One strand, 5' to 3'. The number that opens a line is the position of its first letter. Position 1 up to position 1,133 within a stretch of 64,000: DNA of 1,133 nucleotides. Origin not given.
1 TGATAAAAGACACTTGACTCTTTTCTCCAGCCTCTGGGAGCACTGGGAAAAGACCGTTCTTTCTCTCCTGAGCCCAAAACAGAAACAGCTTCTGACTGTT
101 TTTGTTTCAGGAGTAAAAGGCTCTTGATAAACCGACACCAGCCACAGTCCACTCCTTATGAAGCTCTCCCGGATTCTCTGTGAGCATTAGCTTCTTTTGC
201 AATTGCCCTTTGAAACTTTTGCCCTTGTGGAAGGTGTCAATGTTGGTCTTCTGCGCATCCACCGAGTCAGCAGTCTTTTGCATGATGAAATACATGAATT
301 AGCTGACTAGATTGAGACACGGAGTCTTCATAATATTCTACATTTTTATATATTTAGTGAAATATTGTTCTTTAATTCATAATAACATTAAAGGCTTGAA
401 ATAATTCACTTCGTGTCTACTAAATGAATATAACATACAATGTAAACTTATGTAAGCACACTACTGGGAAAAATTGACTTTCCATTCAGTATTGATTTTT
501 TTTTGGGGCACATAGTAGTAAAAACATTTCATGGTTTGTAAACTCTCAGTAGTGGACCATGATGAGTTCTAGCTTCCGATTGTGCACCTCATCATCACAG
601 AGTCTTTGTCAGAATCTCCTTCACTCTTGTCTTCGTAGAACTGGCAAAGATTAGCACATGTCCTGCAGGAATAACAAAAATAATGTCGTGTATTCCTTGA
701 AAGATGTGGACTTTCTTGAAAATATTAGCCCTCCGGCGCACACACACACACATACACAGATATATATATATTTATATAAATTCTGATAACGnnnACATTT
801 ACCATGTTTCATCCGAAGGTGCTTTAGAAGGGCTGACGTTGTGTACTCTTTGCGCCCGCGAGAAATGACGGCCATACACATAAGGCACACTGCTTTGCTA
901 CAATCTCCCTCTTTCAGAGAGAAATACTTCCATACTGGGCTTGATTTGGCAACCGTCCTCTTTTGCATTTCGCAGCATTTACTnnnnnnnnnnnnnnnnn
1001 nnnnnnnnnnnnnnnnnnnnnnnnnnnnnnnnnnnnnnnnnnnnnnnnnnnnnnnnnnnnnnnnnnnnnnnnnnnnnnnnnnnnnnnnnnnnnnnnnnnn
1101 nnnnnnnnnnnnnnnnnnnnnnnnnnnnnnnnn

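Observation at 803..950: BED zinc finger encoded at the very 3-prime end of an exon, with the splice donor immediately after the final zinc-ligand His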

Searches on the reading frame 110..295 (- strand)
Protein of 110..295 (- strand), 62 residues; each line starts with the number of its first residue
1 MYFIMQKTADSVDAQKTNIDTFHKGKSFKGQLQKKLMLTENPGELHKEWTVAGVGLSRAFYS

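Call 70: search_protein_families(library=pfam, proteins=[window:110-295:-], max_evalue=10)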
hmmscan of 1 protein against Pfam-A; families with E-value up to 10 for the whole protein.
seq(62 aa): 0 families

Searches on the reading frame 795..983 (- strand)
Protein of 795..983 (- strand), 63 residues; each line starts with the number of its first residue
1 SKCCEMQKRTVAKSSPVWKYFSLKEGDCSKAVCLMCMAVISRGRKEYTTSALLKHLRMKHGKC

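Call 29: search_solved_structures(query=window:795-983:-, max_evalue=10, show_alignments=3)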
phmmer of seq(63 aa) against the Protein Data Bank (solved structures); distinct sequences matched with E-value up to 10: 3.
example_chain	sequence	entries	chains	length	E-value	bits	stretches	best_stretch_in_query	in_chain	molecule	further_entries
2djr_A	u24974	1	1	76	0.045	17.4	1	13-60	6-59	Zinc finger BED domain-containing protein 2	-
8glt_0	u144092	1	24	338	0.31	14.7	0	23-56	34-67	C3-comp_O32-15, polyalanine model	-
3kgz_A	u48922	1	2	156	2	12.2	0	17-57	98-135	Cupin 2 conserved barrel domain protein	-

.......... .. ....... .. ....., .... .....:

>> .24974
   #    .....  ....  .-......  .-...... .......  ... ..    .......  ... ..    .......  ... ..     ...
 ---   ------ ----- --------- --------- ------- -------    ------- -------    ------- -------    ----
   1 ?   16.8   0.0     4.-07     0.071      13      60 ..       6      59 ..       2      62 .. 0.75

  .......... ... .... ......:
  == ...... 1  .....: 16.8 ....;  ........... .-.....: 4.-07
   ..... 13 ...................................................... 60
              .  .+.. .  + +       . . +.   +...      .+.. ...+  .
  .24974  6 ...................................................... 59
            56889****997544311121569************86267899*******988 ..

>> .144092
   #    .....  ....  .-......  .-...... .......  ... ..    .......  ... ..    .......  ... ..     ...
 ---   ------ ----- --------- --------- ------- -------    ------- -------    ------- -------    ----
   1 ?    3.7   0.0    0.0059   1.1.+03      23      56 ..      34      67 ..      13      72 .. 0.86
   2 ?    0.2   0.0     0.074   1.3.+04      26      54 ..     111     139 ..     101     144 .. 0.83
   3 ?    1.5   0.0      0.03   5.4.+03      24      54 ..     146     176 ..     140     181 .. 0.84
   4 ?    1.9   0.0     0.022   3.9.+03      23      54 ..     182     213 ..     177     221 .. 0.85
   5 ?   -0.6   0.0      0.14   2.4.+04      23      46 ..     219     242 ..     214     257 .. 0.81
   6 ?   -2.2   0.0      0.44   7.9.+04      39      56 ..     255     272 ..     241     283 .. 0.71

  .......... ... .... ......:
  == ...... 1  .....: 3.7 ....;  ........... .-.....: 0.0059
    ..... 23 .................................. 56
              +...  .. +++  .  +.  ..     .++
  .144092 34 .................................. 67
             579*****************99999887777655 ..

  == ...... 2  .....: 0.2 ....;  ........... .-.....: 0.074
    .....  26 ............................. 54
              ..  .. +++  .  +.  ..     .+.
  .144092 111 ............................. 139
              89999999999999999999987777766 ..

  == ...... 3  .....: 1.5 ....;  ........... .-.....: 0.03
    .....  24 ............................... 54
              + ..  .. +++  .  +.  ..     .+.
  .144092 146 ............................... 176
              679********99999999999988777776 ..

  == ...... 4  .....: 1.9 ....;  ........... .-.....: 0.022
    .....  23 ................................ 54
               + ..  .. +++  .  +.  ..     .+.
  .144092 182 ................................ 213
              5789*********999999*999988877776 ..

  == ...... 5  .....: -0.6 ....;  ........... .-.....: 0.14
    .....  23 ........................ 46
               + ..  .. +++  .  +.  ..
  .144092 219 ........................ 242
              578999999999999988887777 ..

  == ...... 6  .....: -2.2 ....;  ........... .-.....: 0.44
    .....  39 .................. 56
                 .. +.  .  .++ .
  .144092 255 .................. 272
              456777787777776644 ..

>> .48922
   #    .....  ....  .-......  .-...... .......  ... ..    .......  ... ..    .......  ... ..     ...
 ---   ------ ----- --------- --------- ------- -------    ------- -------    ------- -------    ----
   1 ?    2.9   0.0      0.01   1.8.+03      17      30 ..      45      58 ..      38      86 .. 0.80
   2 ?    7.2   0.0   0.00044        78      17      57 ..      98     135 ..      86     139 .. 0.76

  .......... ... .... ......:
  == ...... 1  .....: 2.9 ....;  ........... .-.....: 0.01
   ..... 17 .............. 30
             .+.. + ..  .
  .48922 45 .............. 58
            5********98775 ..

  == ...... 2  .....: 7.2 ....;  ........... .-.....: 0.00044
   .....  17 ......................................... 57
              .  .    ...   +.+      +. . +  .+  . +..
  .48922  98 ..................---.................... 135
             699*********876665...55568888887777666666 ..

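Call 37: search_protein_representatives(alignment_id=A2)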
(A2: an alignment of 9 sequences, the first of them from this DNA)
Query: 9 sequences, 63 profile positions. Proteins with E-value up to 0.001 (for the whole library): 866; up to 1e-10: 88; up to 1e-30: 16. The best 150 are listed.
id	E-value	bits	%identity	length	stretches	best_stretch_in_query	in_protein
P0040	1.3e-41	156.4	-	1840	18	14-60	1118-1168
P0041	1.3e-39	150.0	-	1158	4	12-62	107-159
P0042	8.4e-39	147.4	-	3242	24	13-61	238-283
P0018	8.2e-38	144.2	-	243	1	1-63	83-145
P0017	8.7e-38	144.1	-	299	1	1-63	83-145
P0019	1.6e-37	143.2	-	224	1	1-63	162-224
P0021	2.6e-37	142.6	-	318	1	1-63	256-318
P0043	3.7e-37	142.1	-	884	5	12-61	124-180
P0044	5.9e-37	141.5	-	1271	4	12-61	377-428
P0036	4.3e-35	135.5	-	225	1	1-63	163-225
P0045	5.0e-35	135.3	-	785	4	8-60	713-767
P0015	1.0e-32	127.9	-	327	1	1-61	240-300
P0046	1.2e-32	127.6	-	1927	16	12-61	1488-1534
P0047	3.8e-32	126.1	-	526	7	12-62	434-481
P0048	9.6e-32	124.8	-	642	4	9-60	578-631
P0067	2.3e-17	78.7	-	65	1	8-62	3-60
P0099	2.8e-12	62.4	-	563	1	10-62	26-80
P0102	1.1e-11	60.5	-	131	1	12-61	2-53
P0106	1.8e-11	59.9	-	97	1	13-60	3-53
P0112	3.9e-11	58.8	-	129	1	11-61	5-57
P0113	3.9e-11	58.8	-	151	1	12-62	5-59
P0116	5.3e-11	58.3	-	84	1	14-61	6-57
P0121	1.2e-10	57.2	-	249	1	15-60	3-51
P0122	1.4e-10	57.0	-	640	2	15-61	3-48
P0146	1.1e-09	54.1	-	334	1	12-61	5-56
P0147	1.4e-09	53.8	-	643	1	14-62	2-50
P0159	3.1e-09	52.7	-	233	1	12-62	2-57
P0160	3.4e-09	52.5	-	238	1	12-60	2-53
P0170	6.6e-09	51.6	-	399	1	13-60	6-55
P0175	7.7e-09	51.4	-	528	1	10-59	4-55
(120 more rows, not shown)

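Call 40: search_protein_families(library=pfam, proteins=[P0099, P0147, P0122, P0175, P0170, P0146, P0121, P0159, P0160, P0067], max_evalue=0.001)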
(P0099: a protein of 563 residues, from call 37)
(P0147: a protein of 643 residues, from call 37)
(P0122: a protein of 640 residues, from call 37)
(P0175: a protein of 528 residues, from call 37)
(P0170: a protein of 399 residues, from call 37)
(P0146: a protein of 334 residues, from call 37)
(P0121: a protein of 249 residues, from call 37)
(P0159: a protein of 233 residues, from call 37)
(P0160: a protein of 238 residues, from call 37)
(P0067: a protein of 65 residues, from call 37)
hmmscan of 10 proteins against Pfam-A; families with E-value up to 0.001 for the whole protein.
P0099 (563 aa): 1 family
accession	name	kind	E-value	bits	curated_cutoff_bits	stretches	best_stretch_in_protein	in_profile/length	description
PF02892.21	zf-BED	-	1.7e-06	28.4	20.6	1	33-79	3-44/44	BED zinc finger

P0147 (643 aa): 3 families
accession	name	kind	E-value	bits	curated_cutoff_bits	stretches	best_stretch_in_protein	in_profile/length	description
PF05699.19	Dimer_Tnp_hAT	-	2.2e-16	59.9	21.4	1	564-643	1-84/84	hAT family C-terminal dimerisation region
PF02892.21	zf-BED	-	2.8e-10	40.5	20.6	1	3-48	1-43/44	BED zinc finger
PF04937.20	DUF659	-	0.0002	21.5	34.7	1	178-329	1-152/152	Protein of unknown function (DUF 659)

P0122 (640 aa): 1 family
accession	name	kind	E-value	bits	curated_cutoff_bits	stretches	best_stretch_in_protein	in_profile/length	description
PF02892.21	zf-BED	-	2.7e-17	62.9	20.6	1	3-48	1-44/44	BED zinc finger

P0175 (528 aa): 2 families
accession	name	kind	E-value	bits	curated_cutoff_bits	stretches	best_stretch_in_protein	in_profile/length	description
PF05699.19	Dimer_Tnp_hAT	-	2.4e-10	40.5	21.4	1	465-521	28-84/84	hAT family C-terminal dimerisation region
PF02892.21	zf-BED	-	1.9e-05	25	20.6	1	11-52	3-39/44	BED zinc finger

P0170 (399 aa): 1 family
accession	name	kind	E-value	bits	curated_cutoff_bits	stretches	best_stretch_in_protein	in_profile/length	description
PF02892.21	zf-BED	-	4.2e-12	46.3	20.6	1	8-56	1-44/44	BED zinc finger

P0146 (334 aa): 2 families
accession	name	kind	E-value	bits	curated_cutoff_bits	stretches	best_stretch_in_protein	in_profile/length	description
PF02892.21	zf-BED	-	1.7e-10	41.2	20.6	1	8-56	1-44/44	BED zinc finger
PF23225.1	zf-C2H2_7th_ZNF462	-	0.00019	21.5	27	0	45-63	18-36/42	Zinc finger protein 462, seventh C2H2 zinc finger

P0121 (249 aa): 1 family
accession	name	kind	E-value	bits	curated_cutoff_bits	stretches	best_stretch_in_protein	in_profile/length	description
PF02892.21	zf-BED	-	1.3e-13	51.2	20.6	1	5-52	3-44/44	BED zinc finger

P0159 (233 aa): 1 family
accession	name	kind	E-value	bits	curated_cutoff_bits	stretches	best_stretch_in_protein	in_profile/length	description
PF02892.21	zf-BED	-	4.8e-11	43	20.6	1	5-55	1-43/44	BED zinc finger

P0160 (238 aa): 1 family
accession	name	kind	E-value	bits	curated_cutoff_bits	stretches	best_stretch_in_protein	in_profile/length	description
PF02892.21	zf-BED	-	3e-06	27.6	20.6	1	7-54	3-44/44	BED zinc finger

P0067 (65 aa): 1 family
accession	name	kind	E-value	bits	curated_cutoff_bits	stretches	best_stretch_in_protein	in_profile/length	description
PF02892.21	zf-BED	-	3.4e-10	40.2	20.6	1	10-59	1-44/44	BED zinc finger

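Call 41: list_cluster_members(proteins=[P0067, P0099, P0102, P0106, P0112, P0113, P0116, P0147, P0122, P0175])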
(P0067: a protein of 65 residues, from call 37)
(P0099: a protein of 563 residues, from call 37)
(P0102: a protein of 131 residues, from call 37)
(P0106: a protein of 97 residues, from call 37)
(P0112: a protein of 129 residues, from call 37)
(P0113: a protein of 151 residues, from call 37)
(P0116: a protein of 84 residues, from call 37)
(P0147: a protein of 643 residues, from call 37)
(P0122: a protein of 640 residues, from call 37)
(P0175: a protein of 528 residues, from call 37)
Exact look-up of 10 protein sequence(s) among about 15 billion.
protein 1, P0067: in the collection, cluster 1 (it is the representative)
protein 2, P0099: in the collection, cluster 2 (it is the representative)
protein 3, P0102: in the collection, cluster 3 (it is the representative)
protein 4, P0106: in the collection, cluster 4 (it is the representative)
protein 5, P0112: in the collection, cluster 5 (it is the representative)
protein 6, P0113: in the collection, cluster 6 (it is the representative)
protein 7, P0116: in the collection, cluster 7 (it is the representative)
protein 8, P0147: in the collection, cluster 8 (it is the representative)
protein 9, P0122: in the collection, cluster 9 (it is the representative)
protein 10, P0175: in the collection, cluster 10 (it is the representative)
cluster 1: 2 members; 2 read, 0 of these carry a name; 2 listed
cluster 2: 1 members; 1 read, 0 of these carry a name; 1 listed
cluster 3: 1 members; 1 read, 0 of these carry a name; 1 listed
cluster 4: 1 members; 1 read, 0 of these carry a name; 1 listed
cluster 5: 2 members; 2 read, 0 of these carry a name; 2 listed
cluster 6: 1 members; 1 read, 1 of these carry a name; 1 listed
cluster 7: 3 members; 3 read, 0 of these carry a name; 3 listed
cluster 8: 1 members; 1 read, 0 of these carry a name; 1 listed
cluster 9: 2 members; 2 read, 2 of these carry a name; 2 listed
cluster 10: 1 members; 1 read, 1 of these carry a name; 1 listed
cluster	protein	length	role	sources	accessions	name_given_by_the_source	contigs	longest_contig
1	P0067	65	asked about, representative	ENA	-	-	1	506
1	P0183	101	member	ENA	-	-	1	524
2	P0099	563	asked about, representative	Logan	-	-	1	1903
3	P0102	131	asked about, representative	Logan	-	-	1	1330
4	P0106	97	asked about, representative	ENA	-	-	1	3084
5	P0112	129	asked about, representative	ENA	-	-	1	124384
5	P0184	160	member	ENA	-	-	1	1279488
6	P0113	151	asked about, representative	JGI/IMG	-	hypothetical protein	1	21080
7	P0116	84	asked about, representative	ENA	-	-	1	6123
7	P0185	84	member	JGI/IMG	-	-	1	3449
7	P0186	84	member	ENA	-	-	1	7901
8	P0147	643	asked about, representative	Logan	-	-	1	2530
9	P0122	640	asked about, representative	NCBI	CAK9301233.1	unnamed protein product [Gordionus sp. m RMFG-2023]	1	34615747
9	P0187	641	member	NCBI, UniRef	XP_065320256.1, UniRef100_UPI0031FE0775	uncharacterized protein LOC135927916 [Gordionus sp. m RMFG-2023] | uncharacterized protein LOC135927916 n=1 Tax=Gordionus sp. m RMFG-2023 TaxID=3053472 ...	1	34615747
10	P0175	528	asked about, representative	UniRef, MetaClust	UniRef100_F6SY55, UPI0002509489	BED-type domain-containing protein n=1 Tax=Ciona intestinalis TaxID=7719 ... | status=active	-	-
